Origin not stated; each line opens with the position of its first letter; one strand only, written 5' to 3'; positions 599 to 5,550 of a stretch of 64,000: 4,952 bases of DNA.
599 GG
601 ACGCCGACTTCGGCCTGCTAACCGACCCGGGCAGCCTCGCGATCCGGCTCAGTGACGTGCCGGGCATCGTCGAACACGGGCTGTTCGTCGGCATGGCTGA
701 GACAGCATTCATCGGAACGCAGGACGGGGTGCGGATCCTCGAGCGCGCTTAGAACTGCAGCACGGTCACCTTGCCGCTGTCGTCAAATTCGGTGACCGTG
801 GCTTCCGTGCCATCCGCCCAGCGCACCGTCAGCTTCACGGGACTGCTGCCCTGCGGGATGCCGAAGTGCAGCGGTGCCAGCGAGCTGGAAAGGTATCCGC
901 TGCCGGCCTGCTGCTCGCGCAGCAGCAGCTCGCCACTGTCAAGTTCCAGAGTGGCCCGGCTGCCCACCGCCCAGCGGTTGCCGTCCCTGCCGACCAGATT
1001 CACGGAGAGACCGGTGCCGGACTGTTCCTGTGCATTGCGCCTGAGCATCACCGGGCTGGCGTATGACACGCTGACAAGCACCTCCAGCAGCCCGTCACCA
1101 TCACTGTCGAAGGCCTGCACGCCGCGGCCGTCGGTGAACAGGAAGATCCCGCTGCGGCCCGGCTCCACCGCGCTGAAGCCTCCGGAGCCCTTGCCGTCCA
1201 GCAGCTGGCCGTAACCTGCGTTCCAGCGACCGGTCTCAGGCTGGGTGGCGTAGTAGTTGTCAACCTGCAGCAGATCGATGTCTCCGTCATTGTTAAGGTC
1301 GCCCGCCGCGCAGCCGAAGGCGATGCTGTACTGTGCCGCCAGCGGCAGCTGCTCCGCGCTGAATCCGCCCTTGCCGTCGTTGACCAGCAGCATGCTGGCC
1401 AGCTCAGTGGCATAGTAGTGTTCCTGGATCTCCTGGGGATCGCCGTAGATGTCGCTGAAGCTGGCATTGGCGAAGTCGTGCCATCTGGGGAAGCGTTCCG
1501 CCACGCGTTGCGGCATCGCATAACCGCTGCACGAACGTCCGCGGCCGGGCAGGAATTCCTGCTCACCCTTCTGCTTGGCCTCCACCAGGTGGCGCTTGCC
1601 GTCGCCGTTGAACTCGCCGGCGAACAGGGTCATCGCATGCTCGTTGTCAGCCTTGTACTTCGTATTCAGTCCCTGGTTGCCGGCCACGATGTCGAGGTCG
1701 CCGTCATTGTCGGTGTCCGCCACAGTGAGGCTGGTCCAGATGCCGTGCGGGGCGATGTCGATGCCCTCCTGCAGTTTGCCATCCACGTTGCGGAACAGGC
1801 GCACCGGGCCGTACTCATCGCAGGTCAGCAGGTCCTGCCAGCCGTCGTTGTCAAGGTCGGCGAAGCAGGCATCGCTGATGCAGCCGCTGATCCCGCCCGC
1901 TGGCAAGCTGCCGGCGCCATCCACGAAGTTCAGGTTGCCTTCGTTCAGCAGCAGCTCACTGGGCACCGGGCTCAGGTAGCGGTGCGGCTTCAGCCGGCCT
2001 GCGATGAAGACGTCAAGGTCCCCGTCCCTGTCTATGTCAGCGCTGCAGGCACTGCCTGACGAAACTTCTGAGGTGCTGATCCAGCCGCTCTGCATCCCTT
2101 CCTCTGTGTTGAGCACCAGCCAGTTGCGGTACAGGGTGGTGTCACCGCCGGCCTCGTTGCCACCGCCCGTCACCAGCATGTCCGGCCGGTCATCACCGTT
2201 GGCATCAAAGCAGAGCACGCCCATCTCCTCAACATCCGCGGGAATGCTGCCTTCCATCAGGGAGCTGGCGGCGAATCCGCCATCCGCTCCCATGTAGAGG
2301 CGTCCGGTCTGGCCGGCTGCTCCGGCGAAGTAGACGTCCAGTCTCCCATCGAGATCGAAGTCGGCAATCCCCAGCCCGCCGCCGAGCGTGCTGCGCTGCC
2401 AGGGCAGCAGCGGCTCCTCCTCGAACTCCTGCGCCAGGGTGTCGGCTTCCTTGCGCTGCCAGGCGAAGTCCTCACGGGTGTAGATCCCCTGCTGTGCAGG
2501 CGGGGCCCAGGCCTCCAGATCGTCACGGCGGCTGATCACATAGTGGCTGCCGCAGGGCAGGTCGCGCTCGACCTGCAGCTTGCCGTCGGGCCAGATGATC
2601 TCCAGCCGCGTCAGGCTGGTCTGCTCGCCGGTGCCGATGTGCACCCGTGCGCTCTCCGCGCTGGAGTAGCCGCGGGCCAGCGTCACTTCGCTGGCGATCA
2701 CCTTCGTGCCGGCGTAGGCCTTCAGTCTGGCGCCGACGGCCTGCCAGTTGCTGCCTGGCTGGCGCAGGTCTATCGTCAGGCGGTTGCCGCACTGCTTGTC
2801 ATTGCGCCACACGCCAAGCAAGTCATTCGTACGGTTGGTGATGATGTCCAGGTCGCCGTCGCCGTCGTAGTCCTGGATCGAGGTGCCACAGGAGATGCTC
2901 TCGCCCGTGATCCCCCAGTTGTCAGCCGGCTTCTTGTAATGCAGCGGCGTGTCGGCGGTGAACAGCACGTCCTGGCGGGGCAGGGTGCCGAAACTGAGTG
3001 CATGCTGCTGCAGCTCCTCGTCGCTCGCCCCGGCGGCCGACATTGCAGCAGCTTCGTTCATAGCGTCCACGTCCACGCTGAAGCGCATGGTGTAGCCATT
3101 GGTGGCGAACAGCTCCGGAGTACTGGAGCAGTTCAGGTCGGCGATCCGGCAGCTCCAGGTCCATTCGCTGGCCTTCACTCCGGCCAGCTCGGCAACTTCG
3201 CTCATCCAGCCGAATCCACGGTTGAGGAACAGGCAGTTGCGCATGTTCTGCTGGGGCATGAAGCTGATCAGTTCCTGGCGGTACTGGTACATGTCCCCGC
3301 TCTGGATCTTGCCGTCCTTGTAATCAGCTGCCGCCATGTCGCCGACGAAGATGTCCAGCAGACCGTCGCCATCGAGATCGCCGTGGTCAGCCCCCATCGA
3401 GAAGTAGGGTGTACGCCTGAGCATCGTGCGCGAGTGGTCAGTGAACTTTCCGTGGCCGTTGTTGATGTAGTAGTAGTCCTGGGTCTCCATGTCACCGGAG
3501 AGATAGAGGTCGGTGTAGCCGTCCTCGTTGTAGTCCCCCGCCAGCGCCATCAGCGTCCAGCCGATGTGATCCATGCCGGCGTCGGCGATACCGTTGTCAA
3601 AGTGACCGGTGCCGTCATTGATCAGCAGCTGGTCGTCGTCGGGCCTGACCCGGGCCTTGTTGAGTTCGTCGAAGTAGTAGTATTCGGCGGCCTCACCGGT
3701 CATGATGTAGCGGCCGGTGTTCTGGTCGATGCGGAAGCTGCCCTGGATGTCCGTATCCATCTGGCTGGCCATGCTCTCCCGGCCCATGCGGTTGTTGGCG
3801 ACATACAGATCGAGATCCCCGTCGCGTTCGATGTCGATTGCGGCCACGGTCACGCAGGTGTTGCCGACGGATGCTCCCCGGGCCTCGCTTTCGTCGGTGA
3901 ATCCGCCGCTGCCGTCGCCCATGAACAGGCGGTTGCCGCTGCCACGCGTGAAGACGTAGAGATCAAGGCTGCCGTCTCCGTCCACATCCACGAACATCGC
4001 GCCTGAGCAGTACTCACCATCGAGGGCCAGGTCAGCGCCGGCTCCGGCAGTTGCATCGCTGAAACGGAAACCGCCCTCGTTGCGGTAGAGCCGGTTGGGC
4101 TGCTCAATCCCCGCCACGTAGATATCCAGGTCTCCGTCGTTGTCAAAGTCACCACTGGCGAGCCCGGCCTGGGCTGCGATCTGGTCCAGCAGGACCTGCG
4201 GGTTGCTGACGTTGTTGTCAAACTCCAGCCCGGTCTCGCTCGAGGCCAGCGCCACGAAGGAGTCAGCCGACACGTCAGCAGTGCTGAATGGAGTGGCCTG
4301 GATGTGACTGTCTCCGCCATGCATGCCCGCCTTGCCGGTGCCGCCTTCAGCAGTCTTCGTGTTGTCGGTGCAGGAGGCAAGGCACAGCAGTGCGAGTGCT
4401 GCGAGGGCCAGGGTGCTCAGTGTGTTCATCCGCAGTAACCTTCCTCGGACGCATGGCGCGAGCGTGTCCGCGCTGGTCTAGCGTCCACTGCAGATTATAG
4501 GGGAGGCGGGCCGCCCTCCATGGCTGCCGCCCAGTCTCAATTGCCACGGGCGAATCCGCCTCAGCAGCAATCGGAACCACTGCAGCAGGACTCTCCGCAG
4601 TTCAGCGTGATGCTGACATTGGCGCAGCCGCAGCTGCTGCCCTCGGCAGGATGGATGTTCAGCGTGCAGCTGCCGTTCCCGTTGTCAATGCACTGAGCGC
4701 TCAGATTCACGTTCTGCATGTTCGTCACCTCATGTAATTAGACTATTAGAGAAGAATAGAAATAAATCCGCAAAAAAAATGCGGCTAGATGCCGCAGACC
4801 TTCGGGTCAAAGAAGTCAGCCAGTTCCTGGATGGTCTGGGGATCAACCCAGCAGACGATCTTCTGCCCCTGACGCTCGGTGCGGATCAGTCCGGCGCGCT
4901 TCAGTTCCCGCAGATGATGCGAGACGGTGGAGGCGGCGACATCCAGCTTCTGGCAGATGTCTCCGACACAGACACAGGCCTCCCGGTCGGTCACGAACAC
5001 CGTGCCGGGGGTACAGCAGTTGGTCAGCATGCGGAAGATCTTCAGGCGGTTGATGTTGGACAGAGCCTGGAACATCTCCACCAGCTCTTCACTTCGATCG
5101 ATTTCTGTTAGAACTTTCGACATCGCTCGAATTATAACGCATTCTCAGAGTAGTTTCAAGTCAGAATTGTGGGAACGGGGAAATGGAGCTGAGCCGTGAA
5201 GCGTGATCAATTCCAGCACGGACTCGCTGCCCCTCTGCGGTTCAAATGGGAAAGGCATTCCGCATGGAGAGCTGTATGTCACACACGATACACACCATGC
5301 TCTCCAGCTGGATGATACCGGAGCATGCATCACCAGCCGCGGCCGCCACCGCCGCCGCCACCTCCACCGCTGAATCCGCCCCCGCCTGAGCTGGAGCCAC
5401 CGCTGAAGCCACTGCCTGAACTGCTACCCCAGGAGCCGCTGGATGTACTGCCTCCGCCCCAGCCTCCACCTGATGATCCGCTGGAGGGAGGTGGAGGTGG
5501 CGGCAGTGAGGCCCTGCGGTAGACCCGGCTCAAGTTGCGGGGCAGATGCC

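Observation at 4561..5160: Unannotated 52-aa Cys-rich peptide directly downstream of an ArsR/SmtB metalloregulator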

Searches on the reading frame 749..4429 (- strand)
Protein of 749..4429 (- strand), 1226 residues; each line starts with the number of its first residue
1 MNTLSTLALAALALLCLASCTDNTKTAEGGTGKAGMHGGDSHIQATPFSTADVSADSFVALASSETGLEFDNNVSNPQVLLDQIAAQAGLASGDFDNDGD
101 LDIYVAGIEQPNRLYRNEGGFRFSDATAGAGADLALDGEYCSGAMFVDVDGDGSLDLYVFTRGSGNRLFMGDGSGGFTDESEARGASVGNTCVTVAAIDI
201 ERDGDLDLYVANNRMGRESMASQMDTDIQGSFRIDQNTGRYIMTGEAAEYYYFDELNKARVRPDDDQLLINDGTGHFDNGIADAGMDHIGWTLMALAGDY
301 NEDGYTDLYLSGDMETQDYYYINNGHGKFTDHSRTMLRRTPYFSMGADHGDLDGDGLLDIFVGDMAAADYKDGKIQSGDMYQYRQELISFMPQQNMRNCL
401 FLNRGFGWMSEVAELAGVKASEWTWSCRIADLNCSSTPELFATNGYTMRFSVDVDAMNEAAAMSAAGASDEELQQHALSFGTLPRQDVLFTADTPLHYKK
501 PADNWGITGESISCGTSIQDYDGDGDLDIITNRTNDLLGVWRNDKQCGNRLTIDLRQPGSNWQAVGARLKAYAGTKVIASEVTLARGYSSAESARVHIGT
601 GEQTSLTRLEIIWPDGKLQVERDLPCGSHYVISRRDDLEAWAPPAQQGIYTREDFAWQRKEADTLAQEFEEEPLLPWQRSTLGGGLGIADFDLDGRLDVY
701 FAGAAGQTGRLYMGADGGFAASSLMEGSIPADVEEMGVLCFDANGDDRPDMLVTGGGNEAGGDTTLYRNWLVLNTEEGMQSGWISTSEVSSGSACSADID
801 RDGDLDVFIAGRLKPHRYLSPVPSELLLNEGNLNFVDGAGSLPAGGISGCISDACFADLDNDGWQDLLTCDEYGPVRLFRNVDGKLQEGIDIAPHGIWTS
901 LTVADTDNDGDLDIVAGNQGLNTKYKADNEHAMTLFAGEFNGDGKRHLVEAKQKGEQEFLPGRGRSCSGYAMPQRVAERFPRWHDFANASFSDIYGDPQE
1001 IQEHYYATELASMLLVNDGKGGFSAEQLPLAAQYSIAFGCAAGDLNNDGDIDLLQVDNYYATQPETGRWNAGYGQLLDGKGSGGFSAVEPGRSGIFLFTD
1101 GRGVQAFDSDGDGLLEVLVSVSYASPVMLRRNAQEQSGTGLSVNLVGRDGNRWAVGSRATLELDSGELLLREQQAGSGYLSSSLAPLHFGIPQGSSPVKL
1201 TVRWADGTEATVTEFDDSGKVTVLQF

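Call 3: search_protein_families(library=pfam, proteins=[window:749-4429:-], max_evalue=1)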
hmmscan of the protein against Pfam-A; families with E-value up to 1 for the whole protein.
window:749-4429:- (1226 aa): 7 families
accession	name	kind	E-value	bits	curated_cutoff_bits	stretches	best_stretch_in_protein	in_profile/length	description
PF13517.12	FG-GAP_3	-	5.3e-69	229.1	26.9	11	94-159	1-61/61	FG-GAP-like repeat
PF07593.17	UnbV_ASPIC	-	1.5e-29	102.1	23.4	2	564-628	1-65/68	ASPIC and UnbV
PF01839.29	FG-GAP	-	6.7e-17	61.4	22.1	6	898-921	2-25/37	FG-GAP repeat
PF16743.10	PliI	-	0.022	14.9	27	0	133-166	52-86/123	Periplasmic lysozyme inhibitor of I-type lysozyme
PF09864.15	MliC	-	0.028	14.9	22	1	1157-1218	19-64/67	Membrane-bound lysozyme-inhibitor of c-type lysozyme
PF22414.1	Hia_Tpr_ring_dom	-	0.047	13.9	27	1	1202-1223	10-32/37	Trimeric autotransporter adhesin, Trp ring domain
PF14783.12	BBS2_Mid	-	0.12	12.9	27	0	855-883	3-31/108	Ciliary BBSome complex subunit 2, middle region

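Call 4: search_protein_families(library=ncbifam, proteins=[window:749-4429:-], max_evalue=1)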
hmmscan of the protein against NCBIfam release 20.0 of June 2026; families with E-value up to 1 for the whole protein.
window:749-4429:- (1226 aa): 1 family
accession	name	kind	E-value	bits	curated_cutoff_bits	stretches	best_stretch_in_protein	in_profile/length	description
NF058621.1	DiazavRedAvaA7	equivalog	0.077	12.6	400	1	460-512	98-148/304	3-diazoavenalumate denitrifying reductase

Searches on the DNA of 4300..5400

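Call 14: search_rna_families(source=window, start=4300, end=5400, threshold=evalue, max_evalue=1)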
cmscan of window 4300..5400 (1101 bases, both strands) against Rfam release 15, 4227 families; matches with E-value up to 1: 0.
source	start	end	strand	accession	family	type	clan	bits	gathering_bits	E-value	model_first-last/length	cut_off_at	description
